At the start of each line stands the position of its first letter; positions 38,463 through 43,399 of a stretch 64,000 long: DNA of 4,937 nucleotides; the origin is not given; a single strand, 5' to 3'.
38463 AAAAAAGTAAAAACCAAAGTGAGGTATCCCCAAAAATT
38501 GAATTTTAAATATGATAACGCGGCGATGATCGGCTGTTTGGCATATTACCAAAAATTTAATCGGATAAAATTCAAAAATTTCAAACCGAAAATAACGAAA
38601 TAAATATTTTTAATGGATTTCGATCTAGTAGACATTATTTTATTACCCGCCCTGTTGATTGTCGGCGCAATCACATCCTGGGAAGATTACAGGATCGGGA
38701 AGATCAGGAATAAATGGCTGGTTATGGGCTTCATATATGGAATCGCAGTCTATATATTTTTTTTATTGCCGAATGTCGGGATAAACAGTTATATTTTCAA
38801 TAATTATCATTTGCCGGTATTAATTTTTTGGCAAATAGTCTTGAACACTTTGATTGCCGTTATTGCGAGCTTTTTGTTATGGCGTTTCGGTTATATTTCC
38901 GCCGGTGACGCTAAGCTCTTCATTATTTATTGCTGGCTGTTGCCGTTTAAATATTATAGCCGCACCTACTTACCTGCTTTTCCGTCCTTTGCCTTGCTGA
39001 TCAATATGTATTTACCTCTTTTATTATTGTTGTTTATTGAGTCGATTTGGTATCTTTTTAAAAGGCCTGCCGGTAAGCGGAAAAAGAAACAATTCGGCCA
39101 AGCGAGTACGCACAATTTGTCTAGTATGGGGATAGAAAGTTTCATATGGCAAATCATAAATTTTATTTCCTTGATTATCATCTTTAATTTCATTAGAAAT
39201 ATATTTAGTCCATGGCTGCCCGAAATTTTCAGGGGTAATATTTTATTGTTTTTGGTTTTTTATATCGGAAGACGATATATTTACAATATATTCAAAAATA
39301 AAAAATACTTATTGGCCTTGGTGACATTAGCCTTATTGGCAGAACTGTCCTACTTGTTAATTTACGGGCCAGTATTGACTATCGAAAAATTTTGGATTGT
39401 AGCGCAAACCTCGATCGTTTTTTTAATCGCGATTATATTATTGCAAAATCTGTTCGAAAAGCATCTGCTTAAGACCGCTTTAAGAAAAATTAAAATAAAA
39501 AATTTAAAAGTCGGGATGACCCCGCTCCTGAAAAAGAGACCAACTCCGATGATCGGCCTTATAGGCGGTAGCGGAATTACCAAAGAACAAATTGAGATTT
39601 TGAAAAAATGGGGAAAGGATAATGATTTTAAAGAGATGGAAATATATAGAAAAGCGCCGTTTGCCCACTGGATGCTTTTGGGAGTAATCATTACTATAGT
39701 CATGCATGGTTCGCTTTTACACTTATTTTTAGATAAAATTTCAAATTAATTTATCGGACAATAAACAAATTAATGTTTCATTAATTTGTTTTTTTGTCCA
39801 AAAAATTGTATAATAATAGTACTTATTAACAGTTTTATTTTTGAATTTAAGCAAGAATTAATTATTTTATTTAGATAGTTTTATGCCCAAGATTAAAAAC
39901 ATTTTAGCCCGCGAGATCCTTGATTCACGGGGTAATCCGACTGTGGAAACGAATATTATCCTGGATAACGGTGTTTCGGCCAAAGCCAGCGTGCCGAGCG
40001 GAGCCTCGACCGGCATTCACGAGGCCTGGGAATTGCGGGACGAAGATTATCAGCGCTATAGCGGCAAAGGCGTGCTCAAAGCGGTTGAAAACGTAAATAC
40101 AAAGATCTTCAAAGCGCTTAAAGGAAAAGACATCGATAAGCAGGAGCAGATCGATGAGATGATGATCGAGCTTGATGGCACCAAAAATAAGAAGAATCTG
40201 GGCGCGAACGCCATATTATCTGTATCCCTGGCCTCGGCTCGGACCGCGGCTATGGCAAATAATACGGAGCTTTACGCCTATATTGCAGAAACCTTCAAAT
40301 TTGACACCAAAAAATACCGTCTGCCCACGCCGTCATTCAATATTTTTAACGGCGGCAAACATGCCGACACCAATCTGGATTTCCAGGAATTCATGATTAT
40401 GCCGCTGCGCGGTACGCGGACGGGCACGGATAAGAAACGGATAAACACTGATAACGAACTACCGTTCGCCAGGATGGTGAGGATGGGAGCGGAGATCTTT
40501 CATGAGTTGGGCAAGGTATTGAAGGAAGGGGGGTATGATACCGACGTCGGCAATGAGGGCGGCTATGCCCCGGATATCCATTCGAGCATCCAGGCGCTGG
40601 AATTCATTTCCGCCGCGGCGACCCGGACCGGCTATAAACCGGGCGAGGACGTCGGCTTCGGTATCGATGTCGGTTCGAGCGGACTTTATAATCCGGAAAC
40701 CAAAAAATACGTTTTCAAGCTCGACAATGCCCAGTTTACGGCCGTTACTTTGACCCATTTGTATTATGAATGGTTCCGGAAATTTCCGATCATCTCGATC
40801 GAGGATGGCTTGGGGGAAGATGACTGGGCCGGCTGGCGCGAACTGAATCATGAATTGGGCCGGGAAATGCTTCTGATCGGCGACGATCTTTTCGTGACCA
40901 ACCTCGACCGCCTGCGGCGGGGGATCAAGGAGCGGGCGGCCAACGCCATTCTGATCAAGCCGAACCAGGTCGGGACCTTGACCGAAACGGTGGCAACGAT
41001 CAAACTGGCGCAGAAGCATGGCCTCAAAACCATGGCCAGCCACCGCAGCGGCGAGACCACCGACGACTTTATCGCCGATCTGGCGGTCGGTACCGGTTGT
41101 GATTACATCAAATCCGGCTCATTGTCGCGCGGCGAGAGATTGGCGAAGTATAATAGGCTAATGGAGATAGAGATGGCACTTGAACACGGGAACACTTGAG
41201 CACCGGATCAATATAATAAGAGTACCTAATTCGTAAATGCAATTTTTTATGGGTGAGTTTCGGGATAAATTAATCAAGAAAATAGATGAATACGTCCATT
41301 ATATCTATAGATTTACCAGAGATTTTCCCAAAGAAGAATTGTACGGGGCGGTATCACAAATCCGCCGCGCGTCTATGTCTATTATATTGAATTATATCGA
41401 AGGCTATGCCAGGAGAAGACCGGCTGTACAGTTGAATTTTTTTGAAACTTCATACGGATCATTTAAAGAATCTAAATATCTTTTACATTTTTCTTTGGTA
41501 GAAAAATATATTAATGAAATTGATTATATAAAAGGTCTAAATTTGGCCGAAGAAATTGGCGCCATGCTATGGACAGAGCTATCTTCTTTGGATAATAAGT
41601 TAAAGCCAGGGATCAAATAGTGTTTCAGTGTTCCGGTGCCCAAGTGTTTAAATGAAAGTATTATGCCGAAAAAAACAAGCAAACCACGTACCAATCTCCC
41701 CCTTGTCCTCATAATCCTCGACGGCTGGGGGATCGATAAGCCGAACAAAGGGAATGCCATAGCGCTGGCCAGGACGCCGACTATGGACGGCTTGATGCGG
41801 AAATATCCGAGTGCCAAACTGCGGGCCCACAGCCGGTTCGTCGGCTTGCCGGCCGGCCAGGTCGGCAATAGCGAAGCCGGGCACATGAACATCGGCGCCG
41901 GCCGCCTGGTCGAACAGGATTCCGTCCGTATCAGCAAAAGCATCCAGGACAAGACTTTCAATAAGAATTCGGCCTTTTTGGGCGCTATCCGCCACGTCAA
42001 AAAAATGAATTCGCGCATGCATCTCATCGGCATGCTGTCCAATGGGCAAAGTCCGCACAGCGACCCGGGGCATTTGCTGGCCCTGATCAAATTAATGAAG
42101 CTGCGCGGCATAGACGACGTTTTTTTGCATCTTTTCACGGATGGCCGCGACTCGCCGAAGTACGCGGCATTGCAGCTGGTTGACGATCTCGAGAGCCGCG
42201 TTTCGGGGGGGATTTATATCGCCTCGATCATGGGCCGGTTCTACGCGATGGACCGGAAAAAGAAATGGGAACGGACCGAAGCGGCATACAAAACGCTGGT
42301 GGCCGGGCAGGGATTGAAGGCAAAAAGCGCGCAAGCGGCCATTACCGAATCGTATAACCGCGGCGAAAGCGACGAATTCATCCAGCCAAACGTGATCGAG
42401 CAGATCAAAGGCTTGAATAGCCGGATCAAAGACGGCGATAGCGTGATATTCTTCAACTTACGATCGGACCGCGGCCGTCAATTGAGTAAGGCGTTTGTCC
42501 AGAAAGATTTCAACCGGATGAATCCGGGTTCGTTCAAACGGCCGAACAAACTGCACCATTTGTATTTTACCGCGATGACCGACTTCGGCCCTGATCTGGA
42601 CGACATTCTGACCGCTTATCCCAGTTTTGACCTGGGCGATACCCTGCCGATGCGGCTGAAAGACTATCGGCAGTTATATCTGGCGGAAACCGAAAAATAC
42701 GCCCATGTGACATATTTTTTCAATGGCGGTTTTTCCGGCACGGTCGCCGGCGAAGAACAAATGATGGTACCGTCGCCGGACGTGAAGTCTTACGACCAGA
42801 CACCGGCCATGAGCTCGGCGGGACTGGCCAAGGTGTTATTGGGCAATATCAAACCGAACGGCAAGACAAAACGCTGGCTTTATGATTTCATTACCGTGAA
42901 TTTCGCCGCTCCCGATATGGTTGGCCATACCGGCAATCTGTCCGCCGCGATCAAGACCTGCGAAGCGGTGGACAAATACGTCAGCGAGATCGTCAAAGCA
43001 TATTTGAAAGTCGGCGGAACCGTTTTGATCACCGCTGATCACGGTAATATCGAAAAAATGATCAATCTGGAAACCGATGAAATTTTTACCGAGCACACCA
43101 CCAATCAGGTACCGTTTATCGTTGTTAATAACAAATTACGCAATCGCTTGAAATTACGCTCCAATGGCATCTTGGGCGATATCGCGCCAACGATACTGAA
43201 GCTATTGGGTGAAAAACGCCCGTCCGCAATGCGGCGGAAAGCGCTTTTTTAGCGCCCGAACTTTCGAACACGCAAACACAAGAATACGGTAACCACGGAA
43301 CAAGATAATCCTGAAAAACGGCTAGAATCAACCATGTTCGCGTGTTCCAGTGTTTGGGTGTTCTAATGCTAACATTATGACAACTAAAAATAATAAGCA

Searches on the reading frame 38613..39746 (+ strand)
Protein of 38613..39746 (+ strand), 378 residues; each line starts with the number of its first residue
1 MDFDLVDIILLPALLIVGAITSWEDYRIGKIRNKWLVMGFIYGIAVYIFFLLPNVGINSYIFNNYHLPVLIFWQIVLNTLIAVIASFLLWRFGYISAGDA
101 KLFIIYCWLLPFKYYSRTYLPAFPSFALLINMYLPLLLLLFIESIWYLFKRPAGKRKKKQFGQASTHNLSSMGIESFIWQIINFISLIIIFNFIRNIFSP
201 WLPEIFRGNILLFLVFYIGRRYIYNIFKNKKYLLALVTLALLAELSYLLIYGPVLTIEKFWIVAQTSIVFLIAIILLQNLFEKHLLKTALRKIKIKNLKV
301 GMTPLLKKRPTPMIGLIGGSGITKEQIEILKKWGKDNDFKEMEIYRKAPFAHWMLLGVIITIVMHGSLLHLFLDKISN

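Call 16: search_protein_families(library=pfam, proteins=[window:38613-39746:+], max_evalue=0.001)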
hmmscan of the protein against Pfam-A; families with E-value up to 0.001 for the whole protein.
window:38613-39746:+ (378 aa): 1 family
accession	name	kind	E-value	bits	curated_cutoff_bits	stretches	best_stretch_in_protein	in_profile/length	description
PF01478.23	Peptidase_A24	-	0.00057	20.7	26.5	1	14-132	3-89/104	Type IV leader peptidase family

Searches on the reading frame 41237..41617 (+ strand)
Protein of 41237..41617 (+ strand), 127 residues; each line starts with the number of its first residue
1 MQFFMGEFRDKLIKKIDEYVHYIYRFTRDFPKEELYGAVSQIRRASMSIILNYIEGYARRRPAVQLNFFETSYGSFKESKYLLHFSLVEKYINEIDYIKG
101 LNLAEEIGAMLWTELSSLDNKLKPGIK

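Call 3: search_protein_families(library=pfam, proteins=[window:41237-41617:+], max_evalue=0.01)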
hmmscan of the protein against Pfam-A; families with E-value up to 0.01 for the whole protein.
window:41237-41617:+ (127 aa): 2 families
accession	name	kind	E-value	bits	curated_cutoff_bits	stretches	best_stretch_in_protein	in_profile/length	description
PF05635.17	23S_rRNA_IVP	-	1.9e-23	83.2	33.8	1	13-111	6-104/106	23S rRNA-intervening sequence protein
PF22296.2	bAvd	-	2.4e-06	28.4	40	1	13-111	4-100/107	bAvd-like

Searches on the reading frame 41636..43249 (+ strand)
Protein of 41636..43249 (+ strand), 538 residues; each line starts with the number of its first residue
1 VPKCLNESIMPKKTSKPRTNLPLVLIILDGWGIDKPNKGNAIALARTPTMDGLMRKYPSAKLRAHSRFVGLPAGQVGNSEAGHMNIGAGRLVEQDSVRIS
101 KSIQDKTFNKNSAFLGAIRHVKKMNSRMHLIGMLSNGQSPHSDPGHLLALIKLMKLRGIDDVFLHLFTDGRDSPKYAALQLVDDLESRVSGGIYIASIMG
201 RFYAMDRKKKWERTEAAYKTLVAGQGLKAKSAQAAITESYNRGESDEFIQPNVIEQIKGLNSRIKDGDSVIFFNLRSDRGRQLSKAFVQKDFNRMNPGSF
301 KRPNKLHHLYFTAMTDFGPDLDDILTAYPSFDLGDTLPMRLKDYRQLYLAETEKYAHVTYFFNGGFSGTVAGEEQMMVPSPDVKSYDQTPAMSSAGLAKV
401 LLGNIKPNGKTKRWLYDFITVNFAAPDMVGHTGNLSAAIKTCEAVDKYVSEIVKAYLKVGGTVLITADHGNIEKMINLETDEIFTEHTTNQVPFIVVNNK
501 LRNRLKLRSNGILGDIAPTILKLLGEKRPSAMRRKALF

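Call 3: search_protein_families(library=pfam, proteins=[window:41636-43249:+], max_evalue=0.01)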
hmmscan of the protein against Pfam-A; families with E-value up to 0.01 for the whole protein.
window:41636-43249:+ (538 aa): 3 families
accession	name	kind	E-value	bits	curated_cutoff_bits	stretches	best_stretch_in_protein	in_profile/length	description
PF01676.23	Metalloenzyme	-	7.9e-68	229.1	24.3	1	22-525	2-249/252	Metalloenzyme superfamily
PF06415.18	iPGM_N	-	6.5e-65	219.1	27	1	99-317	1-215/217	BPG-independent PGAM N-terminus (iPGM_N)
PF01663.27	Phosphodiest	-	0.00012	22.3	23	1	412-474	158-224/342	Type I phosphodiesterase / nucleotide pyrophosphatase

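Call 4: search_protein_families(library=ncbifam, proteins=[window:41636-43249:+], max_evalue=0.01)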
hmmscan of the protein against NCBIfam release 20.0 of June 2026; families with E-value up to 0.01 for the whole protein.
window:41636-43249:+ (538 aa): 12 families
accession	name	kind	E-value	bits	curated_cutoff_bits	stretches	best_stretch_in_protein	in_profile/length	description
TIGR01307.1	pgm_bpd_ind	equivalog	2.3e-170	567.4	330.65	1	22-538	2-504/504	2,3-bisphosphoglycerate-independent phosphoglycerate mutase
NF003897.0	PRK05434.1-5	equivalog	1.9e-138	462.2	862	1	20-538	5-511/514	2,3-bisphosphoglycerate-independent phosphoglycerate mutase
TIGR00306.2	apgM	subfamily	9.3e-12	44.6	320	1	416-500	291-369/403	2,3-bisphosphoglycerate-independent phosphoglycerate mutase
NF003104.0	PRK04024.1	equivalog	1.1e-08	34.3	489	1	416-502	294-371/412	2,3-bisphosphoglycerate-independent phosphoglycerate mutase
NF009049.0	PRK12383.1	equivalog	3.7e-08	32.7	254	1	416-530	287-392/408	phosphopentomutase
NF003766.0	PRK05362.1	equivalog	1.6e-07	30.4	256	1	417-527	281-383/396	phosphopentomutase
NF003242.0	PRK04200.1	equivalog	3.9e-07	29.3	426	1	416-501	284-362/395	cofactor-independent phosphoglycerate mutase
TIGR02535.1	hyp_Hser_kinase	hypoth_equivalog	8.4e-07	28.1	446.3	1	416-500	285-363/397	proposed homoserine kinase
NF003160.0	PRK04135.1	equivalog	1.8e-06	26.9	468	1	415-503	287-363/403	2,3-bisphosphoglycerate-independent phosphoglycerate mutase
NF042991.1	alk_phos_PafA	equivalog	0.00014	20.4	650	1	415-491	302-384/554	alkaline phosphatase PafA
TIGR01696.1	deoB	equivalog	0.00045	19.2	341.2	1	428-525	283-372/381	phosphopentomutase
NF038358.1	phophono_PhpG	equivalog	0.00084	18.2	545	1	418-474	311-367/417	CMP-5'-phosphonoformate--3-phosphoglycerate phosphonoformyl transferase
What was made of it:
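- Checked: The neighbouring gpmI (41636-43252, 538 aa) has GNSEAGH and scores 567 bits on TIGR01307, against a cutoff of 331 (call 4).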

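Call 63: find_related_loci(query=window:41636-43249:+, collection=genome_contigs, flank=7000)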
Query window:41636-43249:+ (538 aa) in genome_contigs; peptide patterns used: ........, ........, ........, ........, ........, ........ (x = any residue, [..] = any of these).
133 stretches matched a pattern; 110 encode a relative of the query (tblastn E <= 1e-3); the best 80 are kept; 80 distinct loci.
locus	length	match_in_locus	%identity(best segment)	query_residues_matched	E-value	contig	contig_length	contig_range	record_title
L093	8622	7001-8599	74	5-538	0e+0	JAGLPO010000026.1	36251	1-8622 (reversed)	MAG: Candidatus Parcubacteria bacterium isolate RS_8_12 ROV157_8.bin.12.fa_26, whole genome shotgun sequence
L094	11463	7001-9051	74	9-538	0e+0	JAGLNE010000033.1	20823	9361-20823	MAG: Candidatus Parcubacteria bacterium isolate RS_6_24 ROV157_6.bin.24.fa_33, whole genome shotgun sequence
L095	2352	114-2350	73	10-538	0e+0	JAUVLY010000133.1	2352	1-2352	MAG: Candidatus Falkowbacteria bacterium isolate CSMAG_518 CSMAG_518_k141_1238613_length_2352_cov_6.9267, whole genome s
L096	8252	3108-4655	70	20-537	0e+0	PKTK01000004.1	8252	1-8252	MAG: Candidatus Parcubacteria bacterium isolate BM705 sc_5175, whole genome shotgun sequence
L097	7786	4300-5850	70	21-538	0e+0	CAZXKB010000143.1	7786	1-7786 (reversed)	MAG TPA_asm: uncultured Gammaproteobacteria bacterium isolate SRP185410_co1_438 genome assembly, contig: k141_191574, wh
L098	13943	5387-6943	69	20-538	0e+0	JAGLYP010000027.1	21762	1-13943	MAG: Candidatus Parcubacteria bacterium isolate RS_13_30 ZL320.bin.30.fa_27, whole genome shotgun sequence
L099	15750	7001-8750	67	15-538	0e+0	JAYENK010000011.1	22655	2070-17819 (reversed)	MAG: Patescibacteria group bacterium isolate MAG057 MAG057_11, whole genome shotgun sequence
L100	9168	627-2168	69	22-538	0e+0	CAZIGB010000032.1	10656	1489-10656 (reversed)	MAG TPA_asm: uncultured Gammaproteobacteria bacterium isolate SRP294416_co3_592 genome assembly, contig: NODE_12636_leng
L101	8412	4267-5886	67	2-537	0e+0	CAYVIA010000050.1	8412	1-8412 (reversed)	MAG TPA_asm: uncultured Gammaproteobacteria bacterium isolate binchicken_co129_792 genome assembly, contig: NODE_27764_l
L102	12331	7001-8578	68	10-538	0e+0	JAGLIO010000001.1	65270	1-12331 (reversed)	MAG: Candidatus Parcubacteria bacterium isolate RS_2_9 ROV157_2.bin.9.fa_1, whole genome shotgun sequence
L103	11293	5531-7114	67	16-538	0e+0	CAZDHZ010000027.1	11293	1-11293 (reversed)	MAG TPA_asm: uncultured Gammaproteobacteria bacterium isolate binchicken_co256_37 genome assembly, contig: NODE_14991_le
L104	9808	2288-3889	66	3-538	0e+0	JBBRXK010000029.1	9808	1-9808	MAG: Patescibacteria group bacterium isolate La4_metabat2.191 La4_metabat2.191_K_1442588_L_9808_cov_7.0000, whole genome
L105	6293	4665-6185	69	29-538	0e+0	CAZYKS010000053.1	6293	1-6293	MAG TPA_asm: uncultured Gammaproteobacteria bacterium isolate SRP214966_co3_413 genome assembly, contig: NODE_23456_leng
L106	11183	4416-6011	66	10-538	0e+0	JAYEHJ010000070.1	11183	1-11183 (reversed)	MAG: Patescibacteria group bacterium isolate MAG221 MAG221_70, whole genome shotgun sequence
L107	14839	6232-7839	65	2-538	0e+0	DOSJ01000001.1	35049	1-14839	MAG TPA_asm: Candidatus Falkowbacteria bacterium isolate UBA12426 contig_45, whole genome shotgun sequence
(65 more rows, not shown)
